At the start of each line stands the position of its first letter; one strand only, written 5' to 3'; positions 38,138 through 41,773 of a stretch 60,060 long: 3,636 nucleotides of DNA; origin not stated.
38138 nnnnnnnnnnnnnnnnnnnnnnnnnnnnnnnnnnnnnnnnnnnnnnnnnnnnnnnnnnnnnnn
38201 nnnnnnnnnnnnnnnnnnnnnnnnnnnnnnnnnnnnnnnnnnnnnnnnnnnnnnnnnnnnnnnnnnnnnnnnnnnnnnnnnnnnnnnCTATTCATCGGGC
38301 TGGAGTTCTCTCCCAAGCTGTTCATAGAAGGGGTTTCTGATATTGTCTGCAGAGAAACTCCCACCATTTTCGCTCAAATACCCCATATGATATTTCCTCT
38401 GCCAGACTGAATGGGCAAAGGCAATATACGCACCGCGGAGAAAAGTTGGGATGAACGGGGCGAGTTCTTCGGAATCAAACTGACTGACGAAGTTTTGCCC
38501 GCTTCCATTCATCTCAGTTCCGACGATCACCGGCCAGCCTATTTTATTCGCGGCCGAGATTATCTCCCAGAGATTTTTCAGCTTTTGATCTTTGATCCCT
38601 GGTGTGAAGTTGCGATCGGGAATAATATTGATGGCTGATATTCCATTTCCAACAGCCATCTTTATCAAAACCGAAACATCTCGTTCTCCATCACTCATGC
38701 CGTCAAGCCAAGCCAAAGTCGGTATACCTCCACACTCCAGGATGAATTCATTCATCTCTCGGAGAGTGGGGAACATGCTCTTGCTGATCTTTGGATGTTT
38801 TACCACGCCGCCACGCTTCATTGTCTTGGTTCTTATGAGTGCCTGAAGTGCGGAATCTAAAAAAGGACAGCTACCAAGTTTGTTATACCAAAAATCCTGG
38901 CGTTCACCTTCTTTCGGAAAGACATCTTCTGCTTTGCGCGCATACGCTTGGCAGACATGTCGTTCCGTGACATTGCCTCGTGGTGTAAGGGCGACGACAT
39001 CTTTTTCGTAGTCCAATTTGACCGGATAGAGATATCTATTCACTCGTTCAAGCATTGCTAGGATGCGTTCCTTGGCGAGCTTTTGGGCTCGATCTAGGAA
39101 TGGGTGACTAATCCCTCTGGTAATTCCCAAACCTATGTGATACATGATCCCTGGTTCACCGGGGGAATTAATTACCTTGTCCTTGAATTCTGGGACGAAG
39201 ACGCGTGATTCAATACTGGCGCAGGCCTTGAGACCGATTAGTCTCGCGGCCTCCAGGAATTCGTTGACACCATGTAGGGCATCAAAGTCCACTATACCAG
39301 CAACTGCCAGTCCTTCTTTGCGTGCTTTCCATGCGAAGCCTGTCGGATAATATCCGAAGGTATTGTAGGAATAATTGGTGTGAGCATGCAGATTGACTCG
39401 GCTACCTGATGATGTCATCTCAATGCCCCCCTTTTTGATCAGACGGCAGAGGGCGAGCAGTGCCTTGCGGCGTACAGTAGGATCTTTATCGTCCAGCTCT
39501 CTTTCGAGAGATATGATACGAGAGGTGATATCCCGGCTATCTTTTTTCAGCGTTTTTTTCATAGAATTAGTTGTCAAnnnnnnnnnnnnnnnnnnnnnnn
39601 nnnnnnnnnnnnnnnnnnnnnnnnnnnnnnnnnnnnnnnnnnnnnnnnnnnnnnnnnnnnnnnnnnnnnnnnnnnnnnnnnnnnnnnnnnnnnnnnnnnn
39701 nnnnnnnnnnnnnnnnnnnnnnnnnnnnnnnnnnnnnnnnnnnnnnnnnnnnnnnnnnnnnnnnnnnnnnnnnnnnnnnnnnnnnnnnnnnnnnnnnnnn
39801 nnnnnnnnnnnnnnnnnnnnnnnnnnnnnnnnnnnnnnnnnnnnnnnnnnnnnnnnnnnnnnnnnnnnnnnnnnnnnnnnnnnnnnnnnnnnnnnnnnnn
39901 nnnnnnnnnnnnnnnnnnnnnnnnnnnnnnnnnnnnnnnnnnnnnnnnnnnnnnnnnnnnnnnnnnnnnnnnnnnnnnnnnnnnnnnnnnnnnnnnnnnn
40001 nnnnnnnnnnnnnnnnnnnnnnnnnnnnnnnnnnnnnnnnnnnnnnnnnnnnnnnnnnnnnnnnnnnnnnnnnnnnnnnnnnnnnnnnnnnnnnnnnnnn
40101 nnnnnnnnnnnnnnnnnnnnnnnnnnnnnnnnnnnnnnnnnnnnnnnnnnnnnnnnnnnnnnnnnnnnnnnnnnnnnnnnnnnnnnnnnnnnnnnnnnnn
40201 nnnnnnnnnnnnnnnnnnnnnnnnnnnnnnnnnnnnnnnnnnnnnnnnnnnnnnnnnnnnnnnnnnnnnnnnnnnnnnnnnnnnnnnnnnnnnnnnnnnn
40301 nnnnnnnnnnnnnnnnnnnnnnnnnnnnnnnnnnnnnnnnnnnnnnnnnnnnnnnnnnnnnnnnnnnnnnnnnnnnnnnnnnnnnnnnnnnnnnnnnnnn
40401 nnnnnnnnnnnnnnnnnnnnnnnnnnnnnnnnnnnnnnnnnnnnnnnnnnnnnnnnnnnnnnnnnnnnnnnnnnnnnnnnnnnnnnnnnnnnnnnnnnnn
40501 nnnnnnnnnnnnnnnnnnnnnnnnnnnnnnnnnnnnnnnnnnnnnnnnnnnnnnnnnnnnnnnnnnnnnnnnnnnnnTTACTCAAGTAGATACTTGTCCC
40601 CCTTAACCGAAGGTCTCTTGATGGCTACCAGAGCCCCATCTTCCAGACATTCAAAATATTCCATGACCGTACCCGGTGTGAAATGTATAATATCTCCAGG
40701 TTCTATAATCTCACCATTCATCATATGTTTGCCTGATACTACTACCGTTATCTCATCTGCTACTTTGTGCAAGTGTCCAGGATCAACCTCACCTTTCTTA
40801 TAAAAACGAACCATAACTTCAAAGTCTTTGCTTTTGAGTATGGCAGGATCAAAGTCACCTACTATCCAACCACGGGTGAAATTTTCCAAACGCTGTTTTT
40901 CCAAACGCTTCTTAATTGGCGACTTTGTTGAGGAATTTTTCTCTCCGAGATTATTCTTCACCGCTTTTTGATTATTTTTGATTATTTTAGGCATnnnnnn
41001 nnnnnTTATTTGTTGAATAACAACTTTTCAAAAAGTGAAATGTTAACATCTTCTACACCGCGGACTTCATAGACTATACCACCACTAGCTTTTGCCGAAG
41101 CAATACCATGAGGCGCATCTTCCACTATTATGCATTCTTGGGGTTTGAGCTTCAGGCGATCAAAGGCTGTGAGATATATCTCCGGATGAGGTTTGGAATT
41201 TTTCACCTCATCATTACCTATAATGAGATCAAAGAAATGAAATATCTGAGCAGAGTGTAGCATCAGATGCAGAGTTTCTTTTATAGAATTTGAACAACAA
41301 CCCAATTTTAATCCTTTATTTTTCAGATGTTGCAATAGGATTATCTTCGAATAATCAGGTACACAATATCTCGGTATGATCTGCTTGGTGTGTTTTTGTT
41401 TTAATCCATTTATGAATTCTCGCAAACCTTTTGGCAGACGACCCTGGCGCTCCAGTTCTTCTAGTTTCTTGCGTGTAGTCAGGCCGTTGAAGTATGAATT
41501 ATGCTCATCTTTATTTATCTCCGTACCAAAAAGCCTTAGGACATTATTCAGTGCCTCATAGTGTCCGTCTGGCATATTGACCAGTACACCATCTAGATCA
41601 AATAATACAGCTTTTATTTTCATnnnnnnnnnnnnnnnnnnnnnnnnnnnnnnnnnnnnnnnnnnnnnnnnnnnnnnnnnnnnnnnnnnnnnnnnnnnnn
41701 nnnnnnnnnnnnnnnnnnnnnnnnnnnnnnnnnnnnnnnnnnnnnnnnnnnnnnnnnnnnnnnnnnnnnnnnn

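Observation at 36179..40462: GC-rich island encoding four phosphoesterases of four different superfamilies inside the glycan locus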

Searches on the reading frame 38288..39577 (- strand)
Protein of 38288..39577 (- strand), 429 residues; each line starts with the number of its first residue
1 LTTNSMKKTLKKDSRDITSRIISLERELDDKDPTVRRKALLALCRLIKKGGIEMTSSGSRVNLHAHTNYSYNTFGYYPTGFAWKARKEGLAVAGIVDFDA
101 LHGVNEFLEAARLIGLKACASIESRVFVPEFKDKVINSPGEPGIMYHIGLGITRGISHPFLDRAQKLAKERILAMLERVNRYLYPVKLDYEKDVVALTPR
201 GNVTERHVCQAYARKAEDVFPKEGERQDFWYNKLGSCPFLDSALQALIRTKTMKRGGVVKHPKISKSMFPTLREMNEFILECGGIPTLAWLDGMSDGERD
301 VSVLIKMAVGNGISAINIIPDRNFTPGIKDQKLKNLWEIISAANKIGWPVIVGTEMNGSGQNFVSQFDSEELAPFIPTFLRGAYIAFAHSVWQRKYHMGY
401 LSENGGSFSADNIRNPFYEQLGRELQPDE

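Call 3: search_protein_families(library=pfam, proteins=[window:38288-39577:-], max_evalue=0.01)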
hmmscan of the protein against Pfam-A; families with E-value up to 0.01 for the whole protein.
window:38288-39577:- (429 aa): 2 families
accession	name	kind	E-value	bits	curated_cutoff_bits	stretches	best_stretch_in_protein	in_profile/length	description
PF02811.25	PHP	-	5.8e-06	27.2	26.4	1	63-132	2-70/164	PHP domain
PF12717.13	Cnd1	-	0.001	19.6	26.4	1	22-55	24-57/162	non-SMC mitotic condensation complex subunit 1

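Call 4: search_protein_families(library=ncbifam, proteins=[window:38288-39577:-], max_evalue=0.01)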
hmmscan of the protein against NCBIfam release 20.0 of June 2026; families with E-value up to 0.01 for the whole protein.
window:38288-39577:- (429 aa): 2 families
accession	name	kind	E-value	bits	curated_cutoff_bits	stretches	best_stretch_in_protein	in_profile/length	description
NF041577.1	nside_bi_sphtase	equivalog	0.0011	18.2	400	1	60-125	3-66/276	3',5'-nucleoside bisphosphate phosphatase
NF004225.0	PRK05672.1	subfamily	0.0044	15.1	939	1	61-119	7-65/1047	error-prone DNA polymerase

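Call 13: find_homologous_proteins(query=window:38288-39577:-)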
Query window:38288-39577:- (429 aa): 2656 proteins with E <= 0.001 among 7437 candidates; the best 120 are listed.
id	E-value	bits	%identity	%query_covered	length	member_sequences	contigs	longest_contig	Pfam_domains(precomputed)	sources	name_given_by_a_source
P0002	2.8e-288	973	100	99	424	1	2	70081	PF02811.27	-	-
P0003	9.9e-149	514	56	96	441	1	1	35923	PF02811.27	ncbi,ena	-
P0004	8.4e-148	511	55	95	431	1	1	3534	-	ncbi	-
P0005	9.4e-148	511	56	95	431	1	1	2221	-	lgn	-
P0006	1.0e-147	510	56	95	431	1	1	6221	-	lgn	-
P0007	1.5e-147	510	57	94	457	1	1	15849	PF02811.27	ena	-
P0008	1.1e-146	507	56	94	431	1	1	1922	-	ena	-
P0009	1.4e-146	507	54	98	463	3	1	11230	-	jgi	jgi:hypothetical protein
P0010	2.0e-146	506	56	95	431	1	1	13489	-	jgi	jgi:hypothetical protein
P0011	2.0e-146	506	55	94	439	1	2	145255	-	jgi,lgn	jgi:hypothetical protein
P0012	2.1e-146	506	55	95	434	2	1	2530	-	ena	-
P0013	2.2e-146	506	56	94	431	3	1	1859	-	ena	-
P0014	5.7e-146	505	56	94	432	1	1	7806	PF02811.27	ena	-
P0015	5.7e-146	505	56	94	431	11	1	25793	-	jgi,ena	-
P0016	7.3e-146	504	56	94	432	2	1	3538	-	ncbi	-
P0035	1.4e-144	500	55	95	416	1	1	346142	-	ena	-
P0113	2.9e-141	489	53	96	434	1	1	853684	-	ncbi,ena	-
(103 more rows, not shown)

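Call 14: find_encoding_contigs(protein=P0113, flank=8000, max_places=2)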
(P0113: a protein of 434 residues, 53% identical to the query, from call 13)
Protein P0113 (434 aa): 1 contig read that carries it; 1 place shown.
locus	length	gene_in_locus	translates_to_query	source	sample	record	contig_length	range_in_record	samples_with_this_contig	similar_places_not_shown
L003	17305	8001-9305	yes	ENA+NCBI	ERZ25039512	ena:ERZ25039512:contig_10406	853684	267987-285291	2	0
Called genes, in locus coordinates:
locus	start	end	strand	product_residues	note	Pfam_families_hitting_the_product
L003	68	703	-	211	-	-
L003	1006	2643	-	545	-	-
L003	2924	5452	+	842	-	-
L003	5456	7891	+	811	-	-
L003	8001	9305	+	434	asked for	-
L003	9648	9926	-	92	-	-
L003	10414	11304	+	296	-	-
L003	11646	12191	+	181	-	PF00106:adh_short, PF13561:adh_short_C2, PF23441:SDR (weak), PF13561:adh_short_C2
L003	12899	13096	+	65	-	-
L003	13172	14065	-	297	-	-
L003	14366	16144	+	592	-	-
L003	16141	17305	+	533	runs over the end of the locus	-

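Call 15: find_encoding_contigs(protein=P0035, flank=8000, max_places=2)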
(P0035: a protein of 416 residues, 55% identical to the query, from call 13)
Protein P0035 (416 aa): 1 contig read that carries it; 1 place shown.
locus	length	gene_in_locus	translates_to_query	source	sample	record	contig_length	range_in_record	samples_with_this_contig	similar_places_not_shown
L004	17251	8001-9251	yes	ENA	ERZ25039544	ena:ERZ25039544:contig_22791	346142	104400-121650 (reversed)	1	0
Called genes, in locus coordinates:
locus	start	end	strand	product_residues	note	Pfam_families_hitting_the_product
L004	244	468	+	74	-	-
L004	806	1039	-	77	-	PF05635:23S_rRNA_IVP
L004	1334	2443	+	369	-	PF00682:HMGL-like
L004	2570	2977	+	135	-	PF08502:LeuA_dimer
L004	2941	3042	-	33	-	-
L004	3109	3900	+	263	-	PF03054:tRNA_Me_trans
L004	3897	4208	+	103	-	PF20258:tRNA_Me_trans_C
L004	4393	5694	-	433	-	PF00078:RVT_1, PF08388:GIIM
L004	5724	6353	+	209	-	-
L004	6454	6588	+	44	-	-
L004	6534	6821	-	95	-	PF01909:NTP_transf_2, PF18765:Polbeta (weak)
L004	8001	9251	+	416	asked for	-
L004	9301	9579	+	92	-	-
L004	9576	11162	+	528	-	-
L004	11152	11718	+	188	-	PF00106:adh_short, PF13561:adh_short_C2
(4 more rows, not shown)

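Call 16: find_encoding_contigs(protein=P0003, flank=8000, max_places=2)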
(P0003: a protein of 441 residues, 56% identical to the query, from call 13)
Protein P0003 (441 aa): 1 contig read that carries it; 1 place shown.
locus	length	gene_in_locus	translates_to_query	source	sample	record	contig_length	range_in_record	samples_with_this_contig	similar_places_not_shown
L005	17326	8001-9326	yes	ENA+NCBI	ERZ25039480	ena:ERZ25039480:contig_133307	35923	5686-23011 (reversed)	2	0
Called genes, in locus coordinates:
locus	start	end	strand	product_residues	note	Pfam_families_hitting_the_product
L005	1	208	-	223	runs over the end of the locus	PF01555:N6_N4_Mtase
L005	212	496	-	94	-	-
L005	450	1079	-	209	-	-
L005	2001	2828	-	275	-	PF00106:adh_short, PF08659:KR, PF23441:SDR, PF13561:adh_short_C2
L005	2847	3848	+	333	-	PF01609:DDE_Tnp_1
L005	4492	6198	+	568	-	-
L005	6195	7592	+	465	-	-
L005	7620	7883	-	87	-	PF20095:DUF6485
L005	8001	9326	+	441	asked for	PF02811:PHP (faint)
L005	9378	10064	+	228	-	PF08240:ADH_N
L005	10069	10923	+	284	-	-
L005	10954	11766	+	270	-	PF00106:adh_short, PF08659:KR, PF23441:SDR, PF13561:adh_short_C2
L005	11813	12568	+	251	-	PF00596:Aldolase_II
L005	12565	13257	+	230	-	PF00106:adh_short, PF08659:KR (weak), PF13561:adh_short_C2, PF23441:SDR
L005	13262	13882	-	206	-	PF03547:Mem_trans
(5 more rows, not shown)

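Call 26: find_related_loci(query=window:38288-39577:-, collection=genome_contigs, flank=10000)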
Query window:38288-39577:- (429 aa) in genome_contigs; peptide patterns used: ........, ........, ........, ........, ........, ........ (x = any residue, [..] = any of these).
126 stretches matched a pattern; 2 encode a relative of the query (tblastn E <= 1e-3); 2 distinct loci.
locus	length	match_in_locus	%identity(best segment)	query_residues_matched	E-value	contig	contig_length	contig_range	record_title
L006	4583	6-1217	46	36-427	1e-116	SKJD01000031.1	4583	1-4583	MAG: Candidatus Hydrogenedentota bacterium isolate CSBr16_9 CSBr16-32662, whole genome shotgun sequence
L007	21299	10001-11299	46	6-427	1e-124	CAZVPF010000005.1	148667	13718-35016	MAG TPA_asm: uncultured Pirellulales bacterium isolate SRP141376_co4_263 genome assembly, contig: NODE_107_length_148667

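Call 61: search_solved_structures(query=window:38288-39577:-, max_evalue=1)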
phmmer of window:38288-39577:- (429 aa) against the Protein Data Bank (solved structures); distinct sequences matched with E-value up to 1: 3.
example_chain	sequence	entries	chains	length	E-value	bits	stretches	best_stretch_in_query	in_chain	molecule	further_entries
8hz5_A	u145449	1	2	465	0.16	13.8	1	326-390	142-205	Biotin carboxylase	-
7pu7_A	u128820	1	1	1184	0.2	13.5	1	57-126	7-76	DNA polymerase III subunit alpha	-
5lew_A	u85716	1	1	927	0.53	12.1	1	59-126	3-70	DNA polymerase III subunit alpha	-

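Call 89: search_solved_structures(query=A3, max_evalue=1, show_alignments=2)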
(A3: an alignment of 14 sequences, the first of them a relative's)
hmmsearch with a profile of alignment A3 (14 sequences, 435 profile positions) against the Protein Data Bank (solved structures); distinct sequences matched with E-value up to 1: 5.
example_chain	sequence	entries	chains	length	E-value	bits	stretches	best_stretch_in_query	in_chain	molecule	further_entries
3e0f_A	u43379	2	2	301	0.026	16.2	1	42-103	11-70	Putative Metal-dependent Phosphoesterase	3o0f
3f2b_A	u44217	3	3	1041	0.15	13.6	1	32-111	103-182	DNA-directed DNA polymerase III alpha chain | GEOBACILLUS KAUSTOPHILUS DNA POLC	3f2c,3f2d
2v8c_A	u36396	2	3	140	0.25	12.9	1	59-136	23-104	PROFILIN-2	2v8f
1d1j_A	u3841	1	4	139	0.41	12.2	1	59-136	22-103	PROFILIN II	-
2hfs_A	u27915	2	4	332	0.67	11.5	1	328-382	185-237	Mevalonate kinase, putative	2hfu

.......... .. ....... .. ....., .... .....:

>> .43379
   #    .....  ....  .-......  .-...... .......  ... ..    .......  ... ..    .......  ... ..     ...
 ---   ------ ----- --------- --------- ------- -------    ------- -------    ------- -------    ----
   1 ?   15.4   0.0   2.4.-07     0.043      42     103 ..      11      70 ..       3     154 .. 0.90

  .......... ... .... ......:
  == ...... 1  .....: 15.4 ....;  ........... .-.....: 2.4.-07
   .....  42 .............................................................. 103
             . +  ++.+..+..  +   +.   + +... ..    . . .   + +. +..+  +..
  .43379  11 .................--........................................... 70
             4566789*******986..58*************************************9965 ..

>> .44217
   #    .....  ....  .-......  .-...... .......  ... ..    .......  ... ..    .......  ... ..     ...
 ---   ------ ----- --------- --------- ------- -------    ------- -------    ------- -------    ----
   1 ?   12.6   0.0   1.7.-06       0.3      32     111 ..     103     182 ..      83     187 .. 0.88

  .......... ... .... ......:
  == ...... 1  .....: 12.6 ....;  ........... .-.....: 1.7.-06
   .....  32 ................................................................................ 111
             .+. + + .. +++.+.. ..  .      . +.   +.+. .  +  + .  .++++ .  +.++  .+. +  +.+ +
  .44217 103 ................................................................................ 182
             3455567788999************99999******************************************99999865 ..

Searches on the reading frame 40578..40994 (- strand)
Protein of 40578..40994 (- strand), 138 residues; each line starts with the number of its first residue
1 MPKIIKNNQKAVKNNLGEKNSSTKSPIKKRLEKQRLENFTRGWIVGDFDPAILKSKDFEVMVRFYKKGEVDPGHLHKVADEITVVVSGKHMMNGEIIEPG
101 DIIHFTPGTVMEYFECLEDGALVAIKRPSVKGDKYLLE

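Call 3: search_protein_families(library=pfam, proteins=[window:40578-40994:-], max_evalue=0.01)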
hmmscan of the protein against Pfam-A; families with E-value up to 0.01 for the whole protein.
window:40578-40994:- (138 aa): 1 family
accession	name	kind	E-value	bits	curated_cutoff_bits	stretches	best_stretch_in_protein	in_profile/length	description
PF07883.17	Cupin_2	-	0.00019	21.5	27.2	1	65-112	5-55/70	Cupin domain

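Call 4: search_protein_families(library=ncbifam, proteins=[window:40578-40994:-], max_evalue=0.01)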
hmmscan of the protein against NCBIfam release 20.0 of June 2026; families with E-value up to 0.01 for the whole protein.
window:40578-40994:- (138 aa): 0 families

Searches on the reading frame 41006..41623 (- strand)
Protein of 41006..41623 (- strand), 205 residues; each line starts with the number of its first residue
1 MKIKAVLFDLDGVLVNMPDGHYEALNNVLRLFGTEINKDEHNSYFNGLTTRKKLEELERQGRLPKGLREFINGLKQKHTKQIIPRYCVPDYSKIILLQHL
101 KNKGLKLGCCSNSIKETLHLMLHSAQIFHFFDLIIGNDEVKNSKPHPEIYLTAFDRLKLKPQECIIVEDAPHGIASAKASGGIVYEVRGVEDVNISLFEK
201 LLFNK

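Call 3: search_protein_families(library=pfam, proteins=[window:41006-41623:-], max_evalue=0.01)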
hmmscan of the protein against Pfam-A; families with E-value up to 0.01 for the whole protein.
window:41006-41623:- (205 aa): 3 families
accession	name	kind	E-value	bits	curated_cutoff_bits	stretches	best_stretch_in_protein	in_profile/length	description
PF13419.12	HAD_2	-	2e-34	119.7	23.8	1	6-181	1-172/178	Haloacid dehalogenase-like hydrolase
PF00702.32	Hydrolase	-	2.3e-24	87.3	26.4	1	3-181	1-191/191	haloacid dehalogenase-like hydrolase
PF13242.12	Hydrolase_like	-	0.0088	16.4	22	0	143-181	3-42/75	HAD-hyrolase-like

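Call 4: search_protein_families(library=ncbifam, proteins=[window:41006-41623:-], max_evalue=0.01)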
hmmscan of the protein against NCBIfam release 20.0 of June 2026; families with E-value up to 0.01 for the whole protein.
window:41006-41623:- (205 aa): 33 families (the best 25 are shown)
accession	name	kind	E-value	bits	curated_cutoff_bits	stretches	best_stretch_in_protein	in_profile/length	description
TIGR02009.1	PGMB-YQAB-SF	subfamily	2.7e-33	115.7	153.35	1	3-182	1-181/186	beta-phosphoglucomutase family hydrolase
TIGR01990.1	bPGM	equivalog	1.3e-27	97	189.4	1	3-183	1-182/187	beta-phosphoglucomutase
TIGR02253.1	CTE7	subfamily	5.4e-24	85.2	169.75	1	2-172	1-178/221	TIGR02253 family HAD-type hydrolase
NF009804.0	PRK13288.1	equivalog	3.8e-23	82.1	218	1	1-181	1-175/215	pyrophosphatase PpaX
NF046057.1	bifunc_MtlD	equivalog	1.4e-22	79.9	800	1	2-193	6-197/683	bifunctional mannitol-1-phosphate dehydrogenase/phosphatase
NF008087.0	PRK10826.1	equivalog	2.1e-20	73.3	191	1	2-180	6-184/222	hexitol phosphatase HxpB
NF053653.1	InDiPhoBT2121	equivalog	4e-20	72.3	245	1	3-182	1-181/216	inorganic diphosphatase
TIGR01449.2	PGP_bact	equivalog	1.2e-19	70.7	180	1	6-182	1-179/213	phosphoglycolate phosphatase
NF009694.0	PRK13222.1-1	equivalog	1.2e-17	64.1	415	1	97-182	120-205/252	phosphoglycolate phosphatase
TIGR01509.1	HAD-SF-IA-v3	subfamily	6.5e-17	62.1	29.4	1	127-183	96-150/154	HAD-IA family hydrolase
NF009695.0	PRK13222.1-2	equivalog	1.2e-16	60.8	225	1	2-181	5-187/226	phosphoglycolate phosphatase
NF008000.0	PRK10725.1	equivalog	1.3e-16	61.3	215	1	4-188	6-186/188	fructose-1-phosphate/6-phosphogluconate phosphatase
NF008610.0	PRK11587.1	equivalog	4.2e-15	55.7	282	1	1-193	1-187/219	sugar phosphatase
TIGR01454.1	AHBA_synth_RP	hypoth_equivalog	5.2e-15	55.6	246.65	1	96-182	83-169/205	AHBA synthesis associated protein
NF009697.0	PRK13222.1-4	equivalog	9.5e-15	54.5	327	1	2-181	6-187/232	phosphoglycolate phosphatase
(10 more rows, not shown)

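Call 85: search_solved_structures(query=window:41006-41623:-, max_evalue=1e-10)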
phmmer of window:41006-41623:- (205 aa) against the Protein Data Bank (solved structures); distinct sequences matched with E-value up to 1e-10: 36.
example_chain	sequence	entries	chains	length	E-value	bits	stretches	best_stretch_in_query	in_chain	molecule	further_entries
3e58_A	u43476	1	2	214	3.8e-22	82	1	3-189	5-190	putative Beta-phosphoglucomutase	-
3kbb_A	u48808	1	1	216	6.6e-20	74.7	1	4-183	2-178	Phosphorylated carbohydrates phosphatase TM_1254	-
7oct_A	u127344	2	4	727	2.9e-18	69.3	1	4-203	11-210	HAD hydrolase, family IA, variant 3 | Mannitol-1-phosphate dehydrogenase/phosphatase MtlD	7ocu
7ocn_A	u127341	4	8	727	2.9e-18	69.3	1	4-203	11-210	HAD hydrolase, family IA, variant 3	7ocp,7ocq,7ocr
7ocs_A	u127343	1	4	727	2.9e-17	66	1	6-203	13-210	HAD hydrolase, family IA, variant 3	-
3quc_A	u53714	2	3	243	2.7e-15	59.6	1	2-181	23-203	INORGANIC PYROPHOSPHATASE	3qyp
3nas_A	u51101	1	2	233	3.5e-15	59.2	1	3-183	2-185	beta-phosphoglucomutase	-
3dv9_A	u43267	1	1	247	3.8e-15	59.1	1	3-185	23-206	beta-phosphoglucomutase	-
4gib_A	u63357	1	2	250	4.3e-15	58.9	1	3-180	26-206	Beta-phosphoglucomutase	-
3r9k_A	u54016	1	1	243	8.8e-15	57.9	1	2-181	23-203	Putative beta-phosphoglucomutase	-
3qub_A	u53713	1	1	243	1.1e-14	57.6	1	2-181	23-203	INORGANIC PYROPHOSPHATASE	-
3qu2_A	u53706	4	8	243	1.1e-14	57.6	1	2-181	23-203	INORGANIC PYROPHOSPHATASE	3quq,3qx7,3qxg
2nyv_A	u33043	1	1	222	2.5e-14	56.4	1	1-181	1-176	Phosphoglycolate phosphatase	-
4g9b_A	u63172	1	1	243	3.5e-14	56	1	1-181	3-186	Beta-phosphoglucomutase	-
3qu5_A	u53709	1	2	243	5.6e-14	55.3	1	2-181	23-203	INORGANIC PYROPHOSPHATASE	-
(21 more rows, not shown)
